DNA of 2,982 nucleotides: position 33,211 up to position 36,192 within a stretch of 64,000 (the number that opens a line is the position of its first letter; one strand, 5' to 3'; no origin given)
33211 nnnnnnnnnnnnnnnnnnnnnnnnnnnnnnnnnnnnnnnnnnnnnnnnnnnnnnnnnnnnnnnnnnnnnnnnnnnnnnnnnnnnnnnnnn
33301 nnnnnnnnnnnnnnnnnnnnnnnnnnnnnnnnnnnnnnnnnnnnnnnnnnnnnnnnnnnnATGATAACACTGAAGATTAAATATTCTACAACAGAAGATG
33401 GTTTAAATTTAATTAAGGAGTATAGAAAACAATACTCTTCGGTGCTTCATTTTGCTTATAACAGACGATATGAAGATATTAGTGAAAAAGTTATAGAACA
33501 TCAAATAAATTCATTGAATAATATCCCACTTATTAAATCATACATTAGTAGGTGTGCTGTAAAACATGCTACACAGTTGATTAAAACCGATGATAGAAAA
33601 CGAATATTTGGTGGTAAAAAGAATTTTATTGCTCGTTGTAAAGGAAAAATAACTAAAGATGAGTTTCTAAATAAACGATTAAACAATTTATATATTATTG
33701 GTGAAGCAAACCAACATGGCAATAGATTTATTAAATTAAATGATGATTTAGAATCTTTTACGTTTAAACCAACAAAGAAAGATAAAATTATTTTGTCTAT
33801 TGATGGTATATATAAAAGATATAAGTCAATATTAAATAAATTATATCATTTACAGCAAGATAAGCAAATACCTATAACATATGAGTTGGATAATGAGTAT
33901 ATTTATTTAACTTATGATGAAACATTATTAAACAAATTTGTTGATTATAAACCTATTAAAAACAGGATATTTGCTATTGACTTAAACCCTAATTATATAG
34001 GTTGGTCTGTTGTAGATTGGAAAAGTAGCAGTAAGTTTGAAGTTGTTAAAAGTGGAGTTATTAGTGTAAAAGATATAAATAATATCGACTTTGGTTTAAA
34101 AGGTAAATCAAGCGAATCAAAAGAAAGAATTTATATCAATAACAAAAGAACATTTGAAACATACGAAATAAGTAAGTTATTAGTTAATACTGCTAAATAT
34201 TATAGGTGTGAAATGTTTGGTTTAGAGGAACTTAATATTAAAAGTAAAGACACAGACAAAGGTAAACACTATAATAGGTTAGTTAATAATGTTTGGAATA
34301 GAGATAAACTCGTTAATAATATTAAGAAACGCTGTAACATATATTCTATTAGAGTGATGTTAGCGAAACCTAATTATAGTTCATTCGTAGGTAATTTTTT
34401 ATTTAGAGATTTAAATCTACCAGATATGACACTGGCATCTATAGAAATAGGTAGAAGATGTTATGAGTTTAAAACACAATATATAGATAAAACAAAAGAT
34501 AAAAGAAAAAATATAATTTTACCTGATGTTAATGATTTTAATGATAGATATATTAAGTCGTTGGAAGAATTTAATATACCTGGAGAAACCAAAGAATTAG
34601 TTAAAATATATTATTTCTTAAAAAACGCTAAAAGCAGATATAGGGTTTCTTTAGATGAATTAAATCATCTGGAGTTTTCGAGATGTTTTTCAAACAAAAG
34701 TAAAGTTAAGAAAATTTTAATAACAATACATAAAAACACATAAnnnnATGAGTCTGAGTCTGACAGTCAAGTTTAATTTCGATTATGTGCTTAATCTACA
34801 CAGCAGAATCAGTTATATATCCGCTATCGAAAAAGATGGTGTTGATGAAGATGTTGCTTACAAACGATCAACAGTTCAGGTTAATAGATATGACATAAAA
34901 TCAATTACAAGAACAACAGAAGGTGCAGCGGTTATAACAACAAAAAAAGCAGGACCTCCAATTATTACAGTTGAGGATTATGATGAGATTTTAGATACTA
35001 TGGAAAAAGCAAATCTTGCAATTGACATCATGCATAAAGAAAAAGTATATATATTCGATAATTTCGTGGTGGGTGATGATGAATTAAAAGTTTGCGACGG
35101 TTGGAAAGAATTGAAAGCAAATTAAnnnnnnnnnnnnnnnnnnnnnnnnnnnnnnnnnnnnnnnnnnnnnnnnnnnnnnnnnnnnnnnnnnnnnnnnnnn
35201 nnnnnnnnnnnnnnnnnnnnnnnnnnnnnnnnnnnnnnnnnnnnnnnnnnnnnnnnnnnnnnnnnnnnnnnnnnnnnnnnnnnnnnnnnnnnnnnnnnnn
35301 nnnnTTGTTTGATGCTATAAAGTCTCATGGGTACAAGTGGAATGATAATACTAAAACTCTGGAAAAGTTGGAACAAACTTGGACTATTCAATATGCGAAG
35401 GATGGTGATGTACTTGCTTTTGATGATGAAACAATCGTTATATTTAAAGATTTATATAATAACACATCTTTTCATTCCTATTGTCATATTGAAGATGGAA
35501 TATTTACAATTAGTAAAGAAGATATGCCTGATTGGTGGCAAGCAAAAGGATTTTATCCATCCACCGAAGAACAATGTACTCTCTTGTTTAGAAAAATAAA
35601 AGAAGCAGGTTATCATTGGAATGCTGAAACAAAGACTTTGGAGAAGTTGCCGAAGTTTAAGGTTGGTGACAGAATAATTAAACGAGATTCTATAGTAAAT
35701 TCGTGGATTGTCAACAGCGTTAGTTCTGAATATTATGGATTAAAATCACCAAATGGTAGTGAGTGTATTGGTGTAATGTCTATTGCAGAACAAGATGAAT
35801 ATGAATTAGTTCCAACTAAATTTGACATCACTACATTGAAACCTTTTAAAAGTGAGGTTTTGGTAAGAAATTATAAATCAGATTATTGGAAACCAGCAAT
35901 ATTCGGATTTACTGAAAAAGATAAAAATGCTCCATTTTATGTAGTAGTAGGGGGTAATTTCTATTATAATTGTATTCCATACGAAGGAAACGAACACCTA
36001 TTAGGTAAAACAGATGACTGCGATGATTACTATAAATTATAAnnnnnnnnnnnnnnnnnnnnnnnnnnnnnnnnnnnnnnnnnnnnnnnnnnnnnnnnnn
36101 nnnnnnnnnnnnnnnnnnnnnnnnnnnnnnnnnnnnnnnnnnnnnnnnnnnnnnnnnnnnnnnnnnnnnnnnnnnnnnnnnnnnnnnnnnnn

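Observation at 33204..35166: Zinc-finger-less TnpB/Cas12-like RuvC nuclease with a tightly coupled 125-aa partner in a phage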

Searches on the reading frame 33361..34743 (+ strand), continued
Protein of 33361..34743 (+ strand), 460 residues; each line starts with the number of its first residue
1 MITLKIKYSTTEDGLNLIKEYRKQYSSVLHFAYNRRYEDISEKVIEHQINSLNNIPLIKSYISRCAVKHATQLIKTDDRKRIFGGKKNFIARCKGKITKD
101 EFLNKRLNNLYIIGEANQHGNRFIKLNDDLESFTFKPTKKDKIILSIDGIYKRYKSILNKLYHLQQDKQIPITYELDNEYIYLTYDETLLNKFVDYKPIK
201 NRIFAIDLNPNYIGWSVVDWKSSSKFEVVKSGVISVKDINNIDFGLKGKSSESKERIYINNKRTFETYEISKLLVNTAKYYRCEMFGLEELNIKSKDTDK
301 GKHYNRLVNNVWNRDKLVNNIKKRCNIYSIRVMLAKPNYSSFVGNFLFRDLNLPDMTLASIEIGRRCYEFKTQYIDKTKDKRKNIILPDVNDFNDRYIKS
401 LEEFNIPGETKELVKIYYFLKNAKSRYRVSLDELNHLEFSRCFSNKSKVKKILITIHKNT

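Call 104: fold_search(model_id=the predicted structure, library=viral)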
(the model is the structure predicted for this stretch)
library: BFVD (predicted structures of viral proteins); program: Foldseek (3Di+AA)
matches with E <= 10: 351; with E <= 0.001: 36
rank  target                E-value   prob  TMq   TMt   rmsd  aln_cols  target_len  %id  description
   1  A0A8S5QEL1            1.0e-46  1.00  0.88  0.90   2.6       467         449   46  Uncharacterized protein [Myoviridae sp. ctn8H20]
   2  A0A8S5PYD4            3.2e-36  1.00  0.72  0.88   2.5       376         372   45  CRISPR-associated protein (Fragment) [Myoviridae sp. ctgsk7]
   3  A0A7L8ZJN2            2.2e-17  1.00  0.49  0.94   1.8       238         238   43  Putative endonuclease [Campylobacter phage F379]
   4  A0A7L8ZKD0            3.3e-16  1.00  0.43  0.76   3.3       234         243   38  Putative endonuclease [Campylobacter phage F379]
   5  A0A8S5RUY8            5.1e-09  1.00  0.43  0.41  20.5       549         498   13  Transposase [Siphoviridae sp. ctHip2]
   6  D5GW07                6.6e-09  1.00  0.44  0.48  11.6       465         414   13  ISCaje1 transposase [Campylobacter phage CPt10]
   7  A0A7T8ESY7            6.3e-08  1.00  0.38  0.42  11.8       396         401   13  (no name in the UniProt tables at hand)
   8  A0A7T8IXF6            1.5e-07  1.00  0.40  0.45  10.3       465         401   13  (no name in the UniProt tables at hand)
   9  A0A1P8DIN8            2.0e-07  1.00  0.41  0.41  10.4       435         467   11  (no name in the UniProt tables at hand)
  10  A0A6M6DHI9            6.0e-07  1.00  0.37  0.37  10.6       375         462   13  (no name in the UniProt tables at hand)
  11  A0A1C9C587            8.1e-07  1.00  0.38  0.41  11.5       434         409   14  Putative transcription regulator HTH [Heterosigma akashiwo virus 01]
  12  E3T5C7                3.3e-06  1.00  0.34  0.36  10.5       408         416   12  Putative transposase [Cafeteria roenbergensis virus (strain BV-PW1)]
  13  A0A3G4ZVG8            4.0e-06  1.00  0.42  0.39  11.8       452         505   13  Transposase [Edafosvirus sp.]
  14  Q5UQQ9                4.2e-06  1.00  0.35  0.32  11.2       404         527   12  TnpB-like protein R854 [Acanthamoeba polyphaga mimivirus]
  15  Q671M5                4.9e-06  1.00  0.39  0.40  10.8       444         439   10  Putative transposase [Chlorella virus]
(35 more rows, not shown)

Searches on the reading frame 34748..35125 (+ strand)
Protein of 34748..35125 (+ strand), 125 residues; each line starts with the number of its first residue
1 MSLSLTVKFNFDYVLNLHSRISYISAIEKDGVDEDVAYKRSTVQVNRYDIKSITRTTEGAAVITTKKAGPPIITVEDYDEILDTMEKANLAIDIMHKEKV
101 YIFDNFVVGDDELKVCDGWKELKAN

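Call 3: search_protein_families(library=pfam, proteins=[window:34748-35125:+], max_evalue=1)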
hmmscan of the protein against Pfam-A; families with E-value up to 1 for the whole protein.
window:34748-35125:+ (125 aa): 3 families
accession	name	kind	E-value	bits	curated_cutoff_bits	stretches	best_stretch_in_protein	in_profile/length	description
PF12745.12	HGTP_anticodon2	-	0.05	13.6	24.4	1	32-91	149-208/261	Anticodon binding domain of tRNAs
PF05240.20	APOBEC_C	-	0.076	13.5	23.6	1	76-125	18-66/78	APOBEC-like C-terminal domain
PF18772.7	APOBEC2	-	0.11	13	26.8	1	76-124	114-161/175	APOBEC2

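Call 4: search_protein_families(library=phrogs, proteins=[window:34748-35125:+], max_evalue=0.01)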
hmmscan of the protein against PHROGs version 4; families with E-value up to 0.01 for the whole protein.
window:34748-35125:+ (125 aa): 0 families

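Call 5: search_protein_families(library=ncbifam, proteins=[window:34748-35125:+], max_evalue=1)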
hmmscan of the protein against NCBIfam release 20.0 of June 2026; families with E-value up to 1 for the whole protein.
window:34748-35125:+ (125 aa): 2 families
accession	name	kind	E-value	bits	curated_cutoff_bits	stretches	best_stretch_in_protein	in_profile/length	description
NF008353.0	PRK11142.1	equivalog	0.021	14.3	341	1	18-76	53-111/307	ribokinase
NF000736.0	PRK00043.2-3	equivalog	0.039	13.4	227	1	63-95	129-161/207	thiamine phosphate synthase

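Call 50: find_homologous_proteins(query=window:34748-35122:+, max_evalue=0.001)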
Query window:34748-35122:+ (125 aa): 30 proteins with E <= 0.001 among 36 candidates.
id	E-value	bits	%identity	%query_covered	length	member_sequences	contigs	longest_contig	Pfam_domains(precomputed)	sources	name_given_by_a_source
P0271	1.0e-67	244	93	97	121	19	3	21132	-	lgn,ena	-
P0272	1.2e-67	243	92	98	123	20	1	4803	-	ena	-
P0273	3.6e-66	239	92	97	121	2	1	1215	-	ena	-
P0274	1.1e-46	176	66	95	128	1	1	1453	-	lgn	-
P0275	1.1e-45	172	64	95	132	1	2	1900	-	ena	-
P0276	1.2e-45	172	66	95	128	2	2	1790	-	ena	-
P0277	1.8e-45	172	65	95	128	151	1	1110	-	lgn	-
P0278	3.8e-45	171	66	95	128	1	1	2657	-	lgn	-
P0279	4.0e-45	171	65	95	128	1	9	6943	-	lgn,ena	-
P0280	6.4e-45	170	65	95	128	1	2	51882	-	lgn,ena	-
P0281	8.3e-45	170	64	95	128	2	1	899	-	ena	-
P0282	1.2e-44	169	64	95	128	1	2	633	-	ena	-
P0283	1.5e-44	169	65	95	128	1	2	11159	-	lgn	-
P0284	1.5e-44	169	65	95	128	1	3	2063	-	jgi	jgi:hypothetical protein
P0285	2.1e-44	168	65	95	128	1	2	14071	-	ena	-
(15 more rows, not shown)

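Call 53: find_encoding_contigs(protein=P0271, flank=3000, max_places=3)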
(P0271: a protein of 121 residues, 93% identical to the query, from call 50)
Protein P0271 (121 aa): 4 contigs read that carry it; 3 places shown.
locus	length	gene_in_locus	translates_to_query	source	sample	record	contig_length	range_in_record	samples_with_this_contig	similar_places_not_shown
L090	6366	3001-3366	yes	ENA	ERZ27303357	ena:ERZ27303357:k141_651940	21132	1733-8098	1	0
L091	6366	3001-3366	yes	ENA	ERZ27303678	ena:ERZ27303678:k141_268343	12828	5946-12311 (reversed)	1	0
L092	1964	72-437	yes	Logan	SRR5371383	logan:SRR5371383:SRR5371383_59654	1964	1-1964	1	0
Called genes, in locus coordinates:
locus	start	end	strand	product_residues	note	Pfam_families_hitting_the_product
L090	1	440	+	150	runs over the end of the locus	PF09643:YopX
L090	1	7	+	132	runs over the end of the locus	-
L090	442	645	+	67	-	-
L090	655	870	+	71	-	-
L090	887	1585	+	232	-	PF05315:ICEA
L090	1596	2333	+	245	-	-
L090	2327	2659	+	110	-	-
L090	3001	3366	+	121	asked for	-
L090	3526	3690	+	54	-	-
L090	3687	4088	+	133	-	-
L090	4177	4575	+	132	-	-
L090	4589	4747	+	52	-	-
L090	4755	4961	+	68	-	-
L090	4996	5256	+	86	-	-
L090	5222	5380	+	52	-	-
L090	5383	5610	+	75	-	-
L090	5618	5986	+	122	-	-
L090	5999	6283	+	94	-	-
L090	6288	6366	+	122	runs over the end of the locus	-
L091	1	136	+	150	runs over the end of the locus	PF09643:YopX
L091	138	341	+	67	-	-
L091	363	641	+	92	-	-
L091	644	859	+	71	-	-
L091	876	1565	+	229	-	PF05315:ICEA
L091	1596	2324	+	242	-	-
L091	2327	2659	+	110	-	-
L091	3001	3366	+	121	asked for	-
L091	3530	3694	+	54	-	-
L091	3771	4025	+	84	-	-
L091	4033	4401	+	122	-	-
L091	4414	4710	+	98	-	-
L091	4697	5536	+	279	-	-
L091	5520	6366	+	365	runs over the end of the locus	-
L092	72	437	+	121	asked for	-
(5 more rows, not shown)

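Call 54: find_encoding_contigs(protein=P0272, flank=3000, max_places=2)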
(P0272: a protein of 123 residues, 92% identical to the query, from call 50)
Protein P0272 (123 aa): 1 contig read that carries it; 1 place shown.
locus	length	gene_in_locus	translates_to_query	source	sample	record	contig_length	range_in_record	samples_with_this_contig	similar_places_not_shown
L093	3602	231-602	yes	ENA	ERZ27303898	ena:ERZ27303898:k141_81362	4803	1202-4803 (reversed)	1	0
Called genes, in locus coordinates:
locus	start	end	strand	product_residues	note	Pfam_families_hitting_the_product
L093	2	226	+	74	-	?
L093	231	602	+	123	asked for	-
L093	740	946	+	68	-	-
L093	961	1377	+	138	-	-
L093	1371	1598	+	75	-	-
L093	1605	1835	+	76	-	-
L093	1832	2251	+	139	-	-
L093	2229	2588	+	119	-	-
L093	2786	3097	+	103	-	-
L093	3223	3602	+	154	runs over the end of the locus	-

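Call 55: find_encoding_contigs(protein=P0273, flank=3000, max_places=2)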
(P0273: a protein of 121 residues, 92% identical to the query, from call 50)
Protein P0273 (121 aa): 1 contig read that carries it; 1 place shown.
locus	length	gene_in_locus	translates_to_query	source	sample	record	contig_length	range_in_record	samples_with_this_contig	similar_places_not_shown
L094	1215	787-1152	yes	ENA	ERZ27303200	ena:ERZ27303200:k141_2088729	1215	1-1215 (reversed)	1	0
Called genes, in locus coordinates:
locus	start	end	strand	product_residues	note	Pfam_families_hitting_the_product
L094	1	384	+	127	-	?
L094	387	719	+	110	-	-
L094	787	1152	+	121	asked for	-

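Call 96: search_protein_families(library=padloc, proteins=[window:34748-35125:+], max_evalue=0.01)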
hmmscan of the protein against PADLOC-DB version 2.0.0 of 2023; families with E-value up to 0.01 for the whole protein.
window:34748-35125:+ (125 aa): 0 families

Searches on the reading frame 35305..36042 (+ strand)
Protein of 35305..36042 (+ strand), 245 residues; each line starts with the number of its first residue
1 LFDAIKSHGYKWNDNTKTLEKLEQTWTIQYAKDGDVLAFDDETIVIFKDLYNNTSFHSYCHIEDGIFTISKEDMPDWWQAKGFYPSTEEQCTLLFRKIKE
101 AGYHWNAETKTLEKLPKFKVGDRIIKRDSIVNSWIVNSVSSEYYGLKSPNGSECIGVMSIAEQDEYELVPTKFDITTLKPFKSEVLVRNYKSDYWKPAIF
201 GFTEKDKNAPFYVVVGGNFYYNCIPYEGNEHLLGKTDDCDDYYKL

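Call 3: search_protein_families(library=pfam, proteins=[window:35305-36042:+], max_evalue=1)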
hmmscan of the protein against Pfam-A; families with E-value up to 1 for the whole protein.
window:35305-36042:+ (245 aa): 1 family
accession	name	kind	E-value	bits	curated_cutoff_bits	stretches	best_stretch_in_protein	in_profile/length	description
PF23167.1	DUF7057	-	0.012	16.1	27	1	130-166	16-54/130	Domain of unknown function (DUF7057)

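Call 4: search_protein_families(library=phrogs, proteins=[window:35305-36042:+], max_evalue=0.01)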
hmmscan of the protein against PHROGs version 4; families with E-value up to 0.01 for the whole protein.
window:35305-36042:+ (245 aa): 0 families
